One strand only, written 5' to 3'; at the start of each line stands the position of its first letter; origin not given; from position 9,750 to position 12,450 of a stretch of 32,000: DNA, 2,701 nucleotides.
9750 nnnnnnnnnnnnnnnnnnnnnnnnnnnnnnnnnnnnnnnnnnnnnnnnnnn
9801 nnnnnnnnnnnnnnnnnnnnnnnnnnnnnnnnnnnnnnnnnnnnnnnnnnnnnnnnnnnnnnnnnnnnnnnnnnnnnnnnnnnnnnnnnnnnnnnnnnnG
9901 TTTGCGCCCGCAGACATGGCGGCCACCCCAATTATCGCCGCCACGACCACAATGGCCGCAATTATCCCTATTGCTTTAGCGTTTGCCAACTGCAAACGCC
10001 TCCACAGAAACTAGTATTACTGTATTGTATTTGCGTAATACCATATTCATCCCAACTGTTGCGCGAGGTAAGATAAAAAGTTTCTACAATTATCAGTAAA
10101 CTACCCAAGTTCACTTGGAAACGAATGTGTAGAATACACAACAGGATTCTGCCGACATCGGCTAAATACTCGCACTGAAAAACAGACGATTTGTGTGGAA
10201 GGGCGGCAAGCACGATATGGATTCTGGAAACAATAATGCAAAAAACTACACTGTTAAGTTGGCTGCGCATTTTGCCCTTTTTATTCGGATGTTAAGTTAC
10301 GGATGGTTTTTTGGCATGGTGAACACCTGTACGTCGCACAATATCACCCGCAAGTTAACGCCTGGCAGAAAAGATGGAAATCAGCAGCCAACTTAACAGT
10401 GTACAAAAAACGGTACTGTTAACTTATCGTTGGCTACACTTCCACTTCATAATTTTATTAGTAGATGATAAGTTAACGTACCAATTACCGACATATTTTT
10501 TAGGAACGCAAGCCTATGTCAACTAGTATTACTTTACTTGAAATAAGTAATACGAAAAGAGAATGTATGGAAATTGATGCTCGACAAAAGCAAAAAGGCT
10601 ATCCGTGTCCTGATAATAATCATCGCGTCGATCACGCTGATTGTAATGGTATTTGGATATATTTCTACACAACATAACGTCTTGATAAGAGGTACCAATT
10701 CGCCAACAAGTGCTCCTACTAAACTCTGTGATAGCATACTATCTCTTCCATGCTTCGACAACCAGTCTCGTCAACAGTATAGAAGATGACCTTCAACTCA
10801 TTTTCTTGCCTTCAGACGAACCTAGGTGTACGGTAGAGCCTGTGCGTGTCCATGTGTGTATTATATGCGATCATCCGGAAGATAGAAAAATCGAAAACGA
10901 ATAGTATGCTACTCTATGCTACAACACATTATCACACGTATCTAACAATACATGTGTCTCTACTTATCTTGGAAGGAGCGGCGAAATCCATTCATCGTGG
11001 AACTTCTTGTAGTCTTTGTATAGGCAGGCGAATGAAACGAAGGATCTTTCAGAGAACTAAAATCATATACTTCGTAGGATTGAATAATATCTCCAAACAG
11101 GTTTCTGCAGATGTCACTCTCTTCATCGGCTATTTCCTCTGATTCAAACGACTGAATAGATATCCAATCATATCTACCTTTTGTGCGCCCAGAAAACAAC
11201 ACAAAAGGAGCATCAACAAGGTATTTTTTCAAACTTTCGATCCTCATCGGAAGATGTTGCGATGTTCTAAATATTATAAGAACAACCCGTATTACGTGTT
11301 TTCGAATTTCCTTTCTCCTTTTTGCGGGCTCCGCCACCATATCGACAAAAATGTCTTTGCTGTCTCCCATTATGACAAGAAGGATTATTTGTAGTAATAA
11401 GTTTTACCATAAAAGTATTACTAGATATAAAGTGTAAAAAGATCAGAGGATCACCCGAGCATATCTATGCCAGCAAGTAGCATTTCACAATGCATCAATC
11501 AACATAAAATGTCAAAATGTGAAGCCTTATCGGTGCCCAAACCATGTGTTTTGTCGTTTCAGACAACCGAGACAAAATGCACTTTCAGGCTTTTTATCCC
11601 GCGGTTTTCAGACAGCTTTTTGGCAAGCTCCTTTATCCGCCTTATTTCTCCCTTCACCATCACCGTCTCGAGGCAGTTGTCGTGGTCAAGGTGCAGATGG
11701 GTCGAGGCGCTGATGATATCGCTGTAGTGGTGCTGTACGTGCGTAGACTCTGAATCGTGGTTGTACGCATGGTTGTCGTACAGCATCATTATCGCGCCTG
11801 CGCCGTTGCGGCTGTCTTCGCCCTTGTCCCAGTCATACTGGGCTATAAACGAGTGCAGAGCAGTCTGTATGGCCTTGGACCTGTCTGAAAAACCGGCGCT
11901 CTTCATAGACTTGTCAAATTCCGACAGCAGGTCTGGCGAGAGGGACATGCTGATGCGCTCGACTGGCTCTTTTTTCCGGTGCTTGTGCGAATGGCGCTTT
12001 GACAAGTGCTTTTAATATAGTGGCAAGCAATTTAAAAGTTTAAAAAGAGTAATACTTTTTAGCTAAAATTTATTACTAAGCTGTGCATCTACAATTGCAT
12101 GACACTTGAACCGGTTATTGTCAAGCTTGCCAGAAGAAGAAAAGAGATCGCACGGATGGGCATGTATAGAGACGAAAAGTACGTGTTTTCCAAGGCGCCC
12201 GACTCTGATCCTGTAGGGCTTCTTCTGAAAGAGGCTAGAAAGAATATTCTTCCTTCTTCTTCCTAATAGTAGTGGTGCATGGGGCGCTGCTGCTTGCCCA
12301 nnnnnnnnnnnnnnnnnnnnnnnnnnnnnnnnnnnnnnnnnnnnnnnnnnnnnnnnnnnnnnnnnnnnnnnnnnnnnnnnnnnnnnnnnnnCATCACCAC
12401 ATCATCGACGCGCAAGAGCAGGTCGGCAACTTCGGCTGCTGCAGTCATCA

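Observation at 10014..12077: Four 28-bp palindromes of the form GTAWTA-N16-TAWTAC: a candidate NikR regulon at a fixed distance from start codons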

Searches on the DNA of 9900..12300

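Call 47: search_rna_families(source=window, start=9900, end=12300, threshold=evalue, max_evalue=1)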
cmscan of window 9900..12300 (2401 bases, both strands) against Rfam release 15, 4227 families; matches with E-value up to 1: 1.
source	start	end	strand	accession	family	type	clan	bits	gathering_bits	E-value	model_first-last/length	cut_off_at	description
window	12184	12245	-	RF01714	Ocean-V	Gene; sRNA;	-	21.7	75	0.24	1-72/72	no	Ocean-V RNA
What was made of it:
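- No Rfam family matches the region (call 47).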

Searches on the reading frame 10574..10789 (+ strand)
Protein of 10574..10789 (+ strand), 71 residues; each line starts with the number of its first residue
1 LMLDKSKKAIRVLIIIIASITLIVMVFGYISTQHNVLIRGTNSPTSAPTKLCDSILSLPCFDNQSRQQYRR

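Call 7: search_protein_families(library=pfam, proteins=[window:10574-10789:+], max_evalue=0.01)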
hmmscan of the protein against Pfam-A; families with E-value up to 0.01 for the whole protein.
window:10574-10789:+ (71 aa): 0 families

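Call 24: search_protein_families(library=pfam, proteins=[window:10574-10789:+], max_evalue=1)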
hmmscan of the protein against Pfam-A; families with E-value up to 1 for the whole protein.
window:10574-10789:+ (71 aa): 0 families
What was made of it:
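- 10574..10789 (+): orf71. Orphan ORF downstream of site B, probably not a gene. No Pfam hit (calls 7, 24).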

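Call 50: search_protein_representatives(protein=window:10574-10789:+)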
Query: 71 residues. Proteins with E-value up to 0.001 (for the whole library): 3; up to 1e-10: 1; up to 1e-30: 1. The best 3 are listed.
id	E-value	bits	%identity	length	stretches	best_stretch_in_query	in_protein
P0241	6.8e-39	145.4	100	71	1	1-71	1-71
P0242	7.0e-08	47.8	44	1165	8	43-68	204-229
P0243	5.8e-05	38.7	27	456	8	27-65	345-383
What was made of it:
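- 10574..10789 (+): No real homologue among 1.84 billion representatives (call 50).
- orf71 has no homologue anywhere (call 50).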

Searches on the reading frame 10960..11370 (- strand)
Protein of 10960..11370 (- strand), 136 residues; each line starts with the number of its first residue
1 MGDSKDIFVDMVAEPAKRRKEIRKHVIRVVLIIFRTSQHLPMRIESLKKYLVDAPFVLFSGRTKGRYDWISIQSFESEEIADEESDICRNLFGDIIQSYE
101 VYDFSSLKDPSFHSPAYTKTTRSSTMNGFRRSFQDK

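Call 7: search_protein_families(library=pfam, proteins=[window:10960-11370:-], max_evalue=0.01)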
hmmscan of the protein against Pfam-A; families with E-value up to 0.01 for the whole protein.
window:10960-11370:- (136 aa): 0 families

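Call 24: search_protein_families(library=pfam, proteins=[window:10960-11370:-], max_evalue=1)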
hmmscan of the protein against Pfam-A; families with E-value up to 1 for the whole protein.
window:10960-11370:- (136 aa): 1 family
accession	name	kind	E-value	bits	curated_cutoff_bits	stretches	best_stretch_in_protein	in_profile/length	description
PF18714.6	PI-TkoII_IV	-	0.17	12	25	1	12-130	31-145/150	DNA polymerase II intein Domain IV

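Call 30: find_homologous_proteins(query=window:10960-11370:-)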
Query window:10960-11370:- (136 aa): 304 proteins with E <= 0.001 among 309 candidates; the best 120 are listed.
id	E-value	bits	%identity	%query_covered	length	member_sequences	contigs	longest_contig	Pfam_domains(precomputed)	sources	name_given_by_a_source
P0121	5.9e-77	274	100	93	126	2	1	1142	-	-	-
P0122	3.1e-46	174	78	74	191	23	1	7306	-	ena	-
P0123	3.6e-46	174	83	73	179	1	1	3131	-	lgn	-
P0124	5.9e-46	173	85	63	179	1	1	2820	-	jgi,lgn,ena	-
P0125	6.8e-46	173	84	63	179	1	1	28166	-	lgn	-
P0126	8.3e-46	173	80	73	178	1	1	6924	-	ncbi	-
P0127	1.4e-45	172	78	74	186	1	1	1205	-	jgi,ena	jgi:DNA-binding Lrp family transcriptional regulator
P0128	1.6e-45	172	72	85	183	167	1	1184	-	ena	-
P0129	2.7e-45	171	82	73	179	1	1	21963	-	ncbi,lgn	-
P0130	3.4e-45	171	80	74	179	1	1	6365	-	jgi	jgi:DNA-binding Lrp family transcriptional regulator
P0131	3.6e-45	171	70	84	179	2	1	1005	-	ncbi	-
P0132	4.0e-45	171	72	85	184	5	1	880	-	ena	-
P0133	4.5e-45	171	81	73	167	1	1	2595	-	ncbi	ncbi:MAG: histidine kinase [Nitrososphaera sp.]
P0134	5.1e-45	170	81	73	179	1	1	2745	-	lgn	-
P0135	5.2e-45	170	81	73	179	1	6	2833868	-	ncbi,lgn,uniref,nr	ncbi:putative GAF sensor protein [Candidatus Nitrososphaera gargensis Ga9.2]|uniref:Putative GAF sen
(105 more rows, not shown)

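Call 70: find_encoding_contigs(protein=P0121, flank=10000, max_places=6)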
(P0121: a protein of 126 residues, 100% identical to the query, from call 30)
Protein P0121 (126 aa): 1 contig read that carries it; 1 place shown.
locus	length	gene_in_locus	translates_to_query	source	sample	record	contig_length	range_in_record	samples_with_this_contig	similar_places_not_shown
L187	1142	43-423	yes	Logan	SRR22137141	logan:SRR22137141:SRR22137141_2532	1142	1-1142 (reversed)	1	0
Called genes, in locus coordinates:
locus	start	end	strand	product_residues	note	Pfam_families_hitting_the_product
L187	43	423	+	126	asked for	-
